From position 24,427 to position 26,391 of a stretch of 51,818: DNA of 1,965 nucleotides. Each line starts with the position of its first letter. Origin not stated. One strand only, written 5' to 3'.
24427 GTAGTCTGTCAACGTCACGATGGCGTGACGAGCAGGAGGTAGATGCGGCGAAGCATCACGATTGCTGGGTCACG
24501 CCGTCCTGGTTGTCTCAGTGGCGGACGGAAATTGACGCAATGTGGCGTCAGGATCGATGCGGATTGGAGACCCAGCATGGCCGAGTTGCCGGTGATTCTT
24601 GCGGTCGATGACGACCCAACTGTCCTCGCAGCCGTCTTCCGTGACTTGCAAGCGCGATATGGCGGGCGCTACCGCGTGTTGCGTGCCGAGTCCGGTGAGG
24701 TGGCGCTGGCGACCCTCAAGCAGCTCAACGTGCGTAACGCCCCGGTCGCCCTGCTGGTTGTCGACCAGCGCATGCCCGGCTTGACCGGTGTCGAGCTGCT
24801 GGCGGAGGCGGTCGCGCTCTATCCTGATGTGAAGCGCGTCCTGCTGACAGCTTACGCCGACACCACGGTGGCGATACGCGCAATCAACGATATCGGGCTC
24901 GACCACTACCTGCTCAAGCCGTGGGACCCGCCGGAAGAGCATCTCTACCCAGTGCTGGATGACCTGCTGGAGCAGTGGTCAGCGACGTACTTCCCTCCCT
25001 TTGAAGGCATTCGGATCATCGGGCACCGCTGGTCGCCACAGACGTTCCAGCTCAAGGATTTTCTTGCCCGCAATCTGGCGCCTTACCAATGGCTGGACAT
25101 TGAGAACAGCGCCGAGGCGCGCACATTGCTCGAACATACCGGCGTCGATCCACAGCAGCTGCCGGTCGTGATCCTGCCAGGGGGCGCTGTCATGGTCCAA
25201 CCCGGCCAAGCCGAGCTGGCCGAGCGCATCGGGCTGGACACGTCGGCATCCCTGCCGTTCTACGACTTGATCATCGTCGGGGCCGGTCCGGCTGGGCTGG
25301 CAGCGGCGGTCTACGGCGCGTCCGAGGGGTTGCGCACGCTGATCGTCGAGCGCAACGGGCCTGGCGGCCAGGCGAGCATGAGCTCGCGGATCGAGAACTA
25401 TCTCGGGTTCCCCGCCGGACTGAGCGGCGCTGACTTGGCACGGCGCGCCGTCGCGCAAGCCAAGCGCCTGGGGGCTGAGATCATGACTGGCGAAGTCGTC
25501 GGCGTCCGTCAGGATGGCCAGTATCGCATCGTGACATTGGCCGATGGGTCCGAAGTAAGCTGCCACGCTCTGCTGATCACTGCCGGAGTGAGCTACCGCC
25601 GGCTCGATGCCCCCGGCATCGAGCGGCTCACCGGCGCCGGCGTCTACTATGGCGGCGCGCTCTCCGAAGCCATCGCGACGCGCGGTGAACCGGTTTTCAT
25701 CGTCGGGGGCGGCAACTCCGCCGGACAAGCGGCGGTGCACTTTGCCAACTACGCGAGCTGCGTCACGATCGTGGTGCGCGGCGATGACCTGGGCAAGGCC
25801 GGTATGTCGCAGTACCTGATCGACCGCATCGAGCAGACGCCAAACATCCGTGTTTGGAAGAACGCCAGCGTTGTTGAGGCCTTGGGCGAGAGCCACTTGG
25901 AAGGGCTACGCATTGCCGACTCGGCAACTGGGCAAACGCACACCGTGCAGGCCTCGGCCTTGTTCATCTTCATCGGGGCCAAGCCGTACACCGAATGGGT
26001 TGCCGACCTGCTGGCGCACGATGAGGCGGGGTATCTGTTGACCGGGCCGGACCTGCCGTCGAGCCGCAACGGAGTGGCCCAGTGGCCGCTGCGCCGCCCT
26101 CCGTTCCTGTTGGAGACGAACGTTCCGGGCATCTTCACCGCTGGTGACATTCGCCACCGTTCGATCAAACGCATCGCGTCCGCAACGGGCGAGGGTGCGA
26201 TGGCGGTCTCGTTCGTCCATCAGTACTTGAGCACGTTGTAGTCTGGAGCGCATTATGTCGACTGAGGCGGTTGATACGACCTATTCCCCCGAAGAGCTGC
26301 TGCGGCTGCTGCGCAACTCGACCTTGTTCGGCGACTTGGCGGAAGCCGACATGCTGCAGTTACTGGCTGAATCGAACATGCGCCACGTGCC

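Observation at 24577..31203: Tightly packed cassette: receiver-fused flavoprotein, cNMP-binding histidine kinase and cyclase/P-loop/TPR protein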

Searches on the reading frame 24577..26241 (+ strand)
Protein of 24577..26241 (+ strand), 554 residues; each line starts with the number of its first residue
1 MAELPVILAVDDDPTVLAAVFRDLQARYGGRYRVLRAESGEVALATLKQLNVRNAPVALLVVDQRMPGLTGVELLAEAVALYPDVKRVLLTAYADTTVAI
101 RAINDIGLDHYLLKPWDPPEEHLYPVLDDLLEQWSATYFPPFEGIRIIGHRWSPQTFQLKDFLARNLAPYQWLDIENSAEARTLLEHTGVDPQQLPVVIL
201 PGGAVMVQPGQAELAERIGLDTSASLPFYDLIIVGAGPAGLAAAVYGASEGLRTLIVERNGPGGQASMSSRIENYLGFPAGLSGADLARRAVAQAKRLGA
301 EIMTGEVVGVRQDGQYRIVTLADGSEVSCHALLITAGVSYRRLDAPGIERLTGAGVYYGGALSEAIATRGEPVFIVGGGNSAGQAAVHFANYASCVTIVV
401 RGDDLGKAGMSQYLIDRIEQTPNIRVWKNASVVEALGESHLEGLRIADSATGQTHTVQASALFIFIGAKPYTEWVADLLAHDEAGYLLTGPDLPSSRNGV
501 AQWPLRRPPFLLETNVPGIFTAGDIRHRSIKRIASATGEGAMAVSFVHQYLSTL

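Call 3: search_protein_families(library=pfam, proteins=[window:24577-26241:+], max_evalue=0.01)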
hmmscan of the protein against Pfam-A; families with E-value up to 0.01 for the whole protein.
window:24577-26241:+ (554 aa): 12 families
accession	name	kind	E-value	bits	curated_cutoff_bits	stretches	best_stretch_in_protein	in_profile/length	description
PF07992.20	Pyr_redox_2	-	1.7e-33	116.7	26.1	1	229-540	1-291/291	Pyridine nucleotide-disulphide oxidoreductase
PF13738.12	Pyr_redox_3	-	3.7e-15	56.4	30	2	306-487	103-287/305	Pyridine nucleotide-disulphide oxidoreductase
PF00072.30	Response_reg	-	1.1e-14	55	30.2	1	7-120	1-105/111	Response regulator receiver domain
PF00070.33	Pyr_redox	-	9.9e-11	42.4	22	1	373-440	2-71/82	Pyridine nucleotide-disulphide oxidoreductase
PF01266.30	DAO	-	1.7e-08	34.8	27.9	2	230-267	1-39/353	FAD dependent oxidoreductase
PF12831.13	FAD_oxidored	-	4.3e-07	30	27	1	230-269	1-41/416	FAD dependent oxidoreductase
PF03486.20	HI0933_like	-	1.4e-06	28.4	50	1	230-261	2-33/244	HI0933-like protein Rossmann domain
PF00890.30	FAD_binding_2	-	5.8e-06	26.2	20.4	1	230-270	1-42/414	FAD binding domain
PF13450.12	NAD_binding_8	-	2e-05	25.2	21.9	1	233-268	1-37/68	NAD(P)-binding Rossmann-like domain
PF01946.23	Thi4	-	4.3e-05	23.3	26.2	1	229-264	18-55/235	Thi4 family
PF01494.25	FAD_binding_3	-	0.00043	20.1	22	1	230-261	3-34/349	FAD binding domain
PF01134.28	GIDA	-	0.004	16.7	22.1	0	230-260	1-31/391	Glucose inhibited division protein A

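Call 4: search_protein_families(library=ncbifam, proteins=[window:24577-26241:+], max_evalue=0.01)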
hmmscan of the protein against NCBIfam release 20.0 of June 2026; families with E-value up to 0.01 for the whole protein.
window:24577-26241:+ (554 aa): 117 families (the best 25 are shown)
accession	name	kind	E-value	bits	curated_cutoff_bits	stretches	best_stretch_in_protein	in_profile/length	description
TIGR01292.1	TRX_reduct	equivalog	4.6e-68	229.2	343.45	1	229-551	1-300/300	thioredoxin-disulfide reductase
TIGR03143.1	AhpF_homolog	hypoth_equivalog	2.3e-54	184.9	687.65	2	228-500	4-276/555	putative alkyl hydroperoxide reductase F subunit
TIGR03140.1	AhpF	equivalog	7.8e-45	153.4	502.9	2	223-499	207-479/515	alkyl hydroperoxide reductase subunit F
NF007614.0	PRK10262.1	equivalog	1.6e-32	112.9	644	1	230-553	8-316/321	thioredoxin-disulfide reductase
NF053512.1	nitric_RR_NosR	exception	5.3e-29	101.5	400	1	7-133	1-117/422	response regulator c-di-GMP phosphodiesterase, NosR family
TIGR04018.1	Bthiol_YpdA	hypoth_equivalog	6.2e-15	54.8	339.9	2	291-478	78-257/316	YpdA family putative bacillithiol disulfide reductase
TIGR01350.1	lipoamide_DH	equivalog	1.8e-10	40.1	408.8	1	229-265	2-38/461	dihydrolipoyl dehydrogenase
TIGR02053.1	MerA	equivalog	5.9e-10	38.7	454.45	1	317-475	117-273/465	mercury(II) reductase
NF009409.0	PRK12770.1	subfamily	1.7e-09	37.2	343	1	366-552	169-351/360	putative glutamate synthase subunit beta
NF011695.0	PRK15115.1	equivalog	6.6e-09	35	763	1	7-135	9-126/445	two-component system response regulator GlrR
NF046020.1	HisKinCckABruc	equivalog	1.3e-08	33.2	1000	1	6-116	751-854/868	cell cycle histidine kinase CckA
NF008469.0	PRK11361.1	equivalog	1.5e-08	33.7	714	1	2-120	2-111/461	acetoacetate metabolism transcriptional regulator AtoC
NF009410.0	PRK12771.1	subfamily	4.2e-08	32.2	516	0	231-261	141-171/566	NAD(P)-binding protein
NF004991.0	PRK06370.1-3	subfamily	6.3e-08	31.6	620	1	228-266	35-73/509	FAD-containing oxidoreductase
NF007689.0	PRK10365.1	equivalog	9.9e-08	31.2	760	1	7-117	8-109/441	sigma-54-dependent response regulator transcription factor ZraR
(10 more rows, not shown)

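Call 7: find_homologous_proteins(query=window:24577-26241:+, max_evalue=1e-20)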
Query window:24577-26241:+ (554 aa): 8000 proteins with E <= 1e-20 among 8000 candidates; the best 120 are listed.
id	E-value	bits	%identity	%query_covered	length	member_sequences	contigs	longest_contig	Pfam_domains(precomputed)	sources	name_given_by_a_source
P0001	0.0e+0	1230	100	100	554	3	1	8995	PF01266.31,PF13450.13,PF00890.31,PF07992.21,PF00070.34,PF13738.13,PF03486.21,PF00072.31,PF12831.14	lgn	-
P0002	0.0e+0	1069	85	100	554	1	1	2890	PF01266.31,PF00890.31,PF07992.21,PF00070.34,PF13738.13,PF03486.21,PF00072.31,PF12831.14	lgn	-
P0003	3.5e-275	932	74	100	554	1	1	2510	PF01946.24,PF01266.31,PF07992.21,PF00070.34,PF13738.13,PF03486.21,PF00072.31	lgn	-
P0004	3.6e-272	922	73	100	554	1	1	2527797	PF01946.24,PF01266.31,PF07992.21,PF00070.34,PF13738.13,PF03486.21,PF00072.31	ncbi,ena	-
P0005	9.5e-269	911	72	100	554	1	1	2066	PF01266.31,PF07992.21,PF00070.34,PF13738.13,PF00072.31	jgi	jgi:thioredoxin reductase (NADPH)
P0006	4.1e-268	909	72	100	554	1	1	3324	PF01266.31,PF07992.21,PF00070.34,PF13738.13,PF00072.31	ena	-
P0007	5.1e-268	908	72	100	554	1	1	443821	PF01946.24,PF01266.31,PF07992.21,PF00070.34,PF13738.13,PF00072.31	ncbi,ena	-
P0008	1.4e-267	907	72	100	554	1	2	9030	PF01266.31,PF13450.13,PF00890.31,PF07992.21,PF00070.34,PF13738.13,PF00072.31,PF12831.14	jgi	jgi:thioredoxin reductase (NADPH)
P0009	1.5e-267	907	72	100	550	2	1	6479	PF01946.24,PF01266.31,PF13450.13,PF00890.31,PF07992.21,PF00070.34,PF13738.13,PF03486.21,PF00072.31,PF12831.14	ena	-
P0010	3.1e-266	902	71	100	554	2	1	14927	PF01266.31,PF07992.21,PF00070.34,PF13738.13,PF00072.31,PF12831.14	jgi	jgi:thioredoxin reductase (NADPH)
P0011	1.4e-264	897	71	100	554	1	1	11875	PF01946.24,PF01266.31,PF07992.21,PF00070.34,PF13738.13,PF00072.31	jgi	jgi:thioredoxin reductase (NADPH)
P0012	7.1e-264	895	70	100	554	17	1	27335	PF01946.24,PF01266.31,PF13450.13,PF00890.31,PF07992.21,PF00070.34,PF13738.13,PF03486.21,PF00072.31,PF12831.14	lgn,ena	-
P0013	1.3e-263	894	71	100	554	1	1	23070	PF01266.31,PF07992.21,PF00070.34,PF13738.13,PF03486.21,PF00072.31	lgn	-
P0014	4.3e-263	892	71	100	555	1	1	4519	PF01946.24,PF01266.31,PF13450.13,PF00890.31,PF07992.21,PF00070.34,PF13738.13,PF03486.21,PF00072.31,PF01494.26,PF12831.14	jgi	jgi:thioredoxin reductase (NADPH)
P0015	4.8e-263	892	71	100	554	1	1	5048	PF01946.24,PF01266.31,PF13450.13,PF00890.31,PF07992.21,PF00070.34,PF13738.13,PF03486.21,PF00072.31,PF12831.14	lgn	-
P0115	3.4e-228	777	62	100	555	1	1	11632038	PF01266.31,PF00890.31,PF07992.21,PF00070.34,PF13738.13,PF03486.21,PF00072.31,PF12831.14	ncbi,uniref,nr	ncbi:fused response regulator/thioredoxin-disulfide reductase [Scytonema hofmannii PCC 7110]|uniref:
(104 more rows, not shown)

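Call 8: search_solved_structures(query=window:24577-26241:+, show_alignments=3)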
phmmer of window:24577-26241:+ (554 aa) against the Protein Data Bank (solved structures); distinct sequences matched with E-value up to 0.001: 107 (the best 60 are shown).
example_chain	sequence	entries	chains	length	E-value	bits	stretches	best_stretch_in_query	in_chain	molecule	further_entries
4gcm_A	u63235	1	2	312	8.5e-48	166.5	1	229-552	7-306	Thioredoxin reductase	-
7aaw_A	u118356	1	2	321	1.3e-46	162.6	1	227-552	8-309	Thioredoxin reductase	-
7jyp_A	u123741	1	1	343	5.9e-46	160.5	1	222-546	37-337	Thioredoxin reductase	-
4zn0_A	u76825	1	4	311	1.7e-45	159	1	227-552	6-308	Thioredoxin reductase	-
5mh4_A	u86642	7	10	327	1.5e-44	155.8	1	228-551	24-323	Thioredoxin reductase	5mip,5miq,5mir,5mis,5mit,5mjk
7p9e_A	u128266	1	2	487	5.6e-43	150.7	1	230-552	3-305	Thioredoxin reductase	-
7p9d_A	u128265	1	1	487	1.1e-42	149.7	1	230-552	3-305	Thioredoxin reductase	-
5uwy_A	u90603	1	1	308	9.5e-42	146.6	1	228-552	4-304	Thioredoxin reductase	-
2a87_A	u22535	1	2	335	7.6e-41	143.6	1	224-549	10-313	Thioredoxin reductase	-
2q7v_A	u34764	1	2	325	1.1e-40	143.1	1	226-487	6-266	Thioredoxin reductase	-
9xub_A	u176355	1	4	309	5.6e-40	140.8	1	230-549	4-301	Thioredoxin reductase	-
5uth_A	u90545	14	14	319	2.5e-38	135.3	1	223-489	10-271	Thioredoxin reductase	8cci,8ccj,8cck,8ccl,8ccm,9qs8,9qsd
9vv4_A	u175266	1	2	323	9e-38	133.5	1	230-552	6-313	Thioredoxin reductase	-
3itj_A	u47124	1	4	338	2.4e-34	122.2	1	230-554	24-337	Thioredoxin reductase 1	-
3d8x_A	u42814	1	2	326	3.1e-34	121.8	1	231-554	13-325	Thioredoxin reductase 1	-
3ab1_A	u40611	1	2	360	1.6e-18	70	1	229-470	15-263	Ferredoxin--NADP reductase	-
2zbw_A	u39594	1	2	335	3.1e-16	62.4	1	229-402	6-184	Thioredoxin reductase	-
3lzw_A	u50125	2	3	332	7e-11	44.7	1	228-549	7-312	Ferredoxin--NADP reductase 2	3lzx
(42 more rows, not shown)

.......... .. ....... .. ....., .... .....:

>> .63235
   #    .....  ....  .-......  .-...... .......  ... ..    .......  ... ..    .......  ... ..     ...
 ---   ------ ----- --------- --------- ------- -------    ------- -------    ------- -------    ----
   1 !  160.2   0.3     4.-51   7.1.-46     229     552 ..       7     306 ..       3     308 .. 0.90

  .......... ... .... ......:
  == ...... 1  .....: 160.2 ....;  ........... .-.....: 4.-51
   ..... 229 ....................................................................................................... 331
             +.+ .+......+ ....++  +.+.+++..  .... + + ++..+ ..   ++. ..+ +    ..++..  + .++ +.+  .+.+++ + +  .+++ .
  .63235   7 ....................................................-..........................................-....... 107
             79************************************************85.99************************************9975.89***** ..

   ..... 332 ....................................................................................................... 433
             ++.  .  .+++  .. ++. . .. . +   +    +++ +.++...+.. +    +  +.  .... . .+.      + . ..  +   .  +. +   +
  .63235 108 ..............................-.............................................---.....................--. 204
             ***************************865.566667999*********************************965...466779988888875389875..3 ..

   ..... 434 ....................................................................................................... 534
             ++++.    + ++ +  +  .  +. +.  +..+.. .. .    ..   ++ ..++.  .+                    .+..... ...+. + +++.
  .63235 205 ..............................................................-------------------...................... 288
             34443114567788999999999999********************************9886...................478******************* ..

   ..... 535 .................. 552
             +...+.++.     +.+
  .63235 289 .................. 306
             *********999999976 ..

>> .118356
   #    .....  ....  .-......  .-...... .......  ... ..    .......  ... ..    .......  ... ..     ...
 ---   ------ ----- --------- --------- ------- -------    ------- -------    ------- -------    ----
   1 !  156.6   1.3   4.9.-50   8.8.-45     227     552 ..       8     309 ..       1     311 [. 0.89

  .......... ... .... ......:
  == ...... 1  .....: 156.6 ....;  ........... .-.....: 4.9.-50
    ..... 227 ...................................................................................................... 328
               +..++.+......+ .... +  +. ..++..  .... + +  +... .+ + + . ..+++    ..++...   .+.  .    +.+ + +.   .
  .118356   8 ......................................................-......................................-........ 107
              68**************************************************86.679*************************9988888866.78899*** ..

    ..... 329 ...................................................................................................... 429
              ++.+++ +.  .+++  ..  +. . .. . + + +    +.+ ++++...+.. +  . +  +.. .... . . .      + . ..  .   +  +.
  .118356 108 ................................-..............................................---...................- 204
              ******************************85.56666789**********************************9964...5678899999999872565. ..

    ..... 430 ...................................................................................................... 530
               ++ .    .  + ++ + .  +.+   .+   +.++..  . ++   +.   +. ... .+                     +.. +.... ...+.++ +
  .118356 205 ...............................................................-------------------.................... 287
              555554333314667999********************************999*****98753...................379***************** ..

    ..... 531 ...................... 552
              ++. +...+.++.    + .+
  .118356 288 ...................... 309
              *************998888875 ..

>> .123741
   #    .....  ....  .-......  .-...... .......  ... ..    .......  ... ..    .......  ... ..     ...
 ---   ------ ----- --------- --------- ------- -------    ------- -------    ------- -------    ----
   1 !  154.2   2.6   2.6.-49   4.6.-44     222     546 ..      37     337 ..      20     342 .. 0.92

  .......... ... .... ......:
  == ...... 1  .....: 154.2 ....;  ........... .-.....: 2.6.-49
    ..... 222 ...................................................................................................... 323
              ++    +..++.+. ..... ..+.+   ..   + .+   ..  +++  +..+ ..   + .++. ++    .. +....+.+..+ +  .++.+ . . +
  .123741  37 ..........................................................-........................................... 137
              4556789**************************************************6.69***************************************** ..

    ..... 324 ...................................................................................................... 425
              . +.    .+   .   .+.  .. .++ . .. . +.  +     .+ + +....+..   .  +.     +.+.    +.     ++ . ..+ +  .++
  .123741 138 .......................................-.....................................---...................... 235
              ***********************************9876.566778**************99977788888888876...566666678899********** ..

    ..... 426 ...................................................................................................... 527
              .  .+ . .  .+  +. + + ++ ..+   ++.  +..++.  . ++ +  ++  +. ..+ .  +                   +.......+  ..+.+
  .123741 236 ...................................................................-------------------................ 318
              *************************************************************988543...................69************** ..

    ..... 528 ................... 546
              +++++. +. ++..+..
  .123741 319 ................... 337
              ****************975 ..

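Call 56: predict_structure(alignment_id=A4)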
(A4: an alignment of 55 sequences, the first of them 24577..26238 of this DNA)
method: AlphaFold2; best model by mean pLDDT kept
length: 554 residues; sequences in the alignment: 55
mean_pLDDT: 84.6   pTM: 0.54
mean pLDDT of the five models: 84.6, 82.9, 81.2, 81.1, 69.6
residues with pLDDT >= 90: 240; 70-90: 250; 50-70: 43; < 50: 21
segments of 3 or more residues with pLDDT < 50: 270-277, 525-534
pLDDT, mean of each block of 10 residues (from residue 1): 83 90 91 94 93 91 91 92 92 81 87 83 91 84 86 78 73 89 89 91 88 80 68 88 90 89 60 48 64 85 90 92 90 83 90 80 74 90 86 95 86 88 96 94 96 94 82 88 84 81 89 93 54 57 91 84
secondary structure, 60 per line:
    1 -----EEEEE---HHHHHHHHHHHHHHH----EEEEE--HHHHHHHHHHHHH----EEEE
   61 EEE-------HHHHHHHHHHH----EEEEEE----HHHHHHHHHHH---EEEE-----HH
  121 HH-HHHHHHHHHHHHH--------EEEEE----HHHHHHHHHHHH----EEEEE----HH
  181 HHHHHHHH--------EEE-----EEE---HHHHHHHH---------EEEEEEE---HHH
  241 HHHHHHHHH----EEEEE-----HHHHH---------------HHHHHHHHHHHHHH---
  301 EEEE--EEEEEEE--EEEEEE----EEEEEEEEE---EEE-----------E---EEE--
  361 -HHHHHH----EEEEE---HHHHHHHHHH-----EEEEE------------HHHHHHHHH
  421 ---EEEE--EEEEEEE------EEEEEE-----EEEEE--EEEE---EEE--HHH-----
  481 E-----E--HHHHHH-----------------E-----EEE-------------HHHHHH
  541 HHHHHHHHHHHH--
elements in order: E6-10 H14-28 E33-37 H40-52 E57-63 H71-81 E86-91 H96-106 E110-113 H119-122 H124-136 E145-149 H154-165 E170-174 H179-188 E197-199 E205-207 H211-218 E228-234 H238-249 E254-258 H264-268 H284-297 E301-304 E307-313 E316-321 E326-334 E338-340 E356-358 H362-367 E372-376 H380-389 E395-399 H412-420 E424-427 E430-436 E443-448 E454-458 E461-464 E468-470 H490-495 E519-521 H535-552
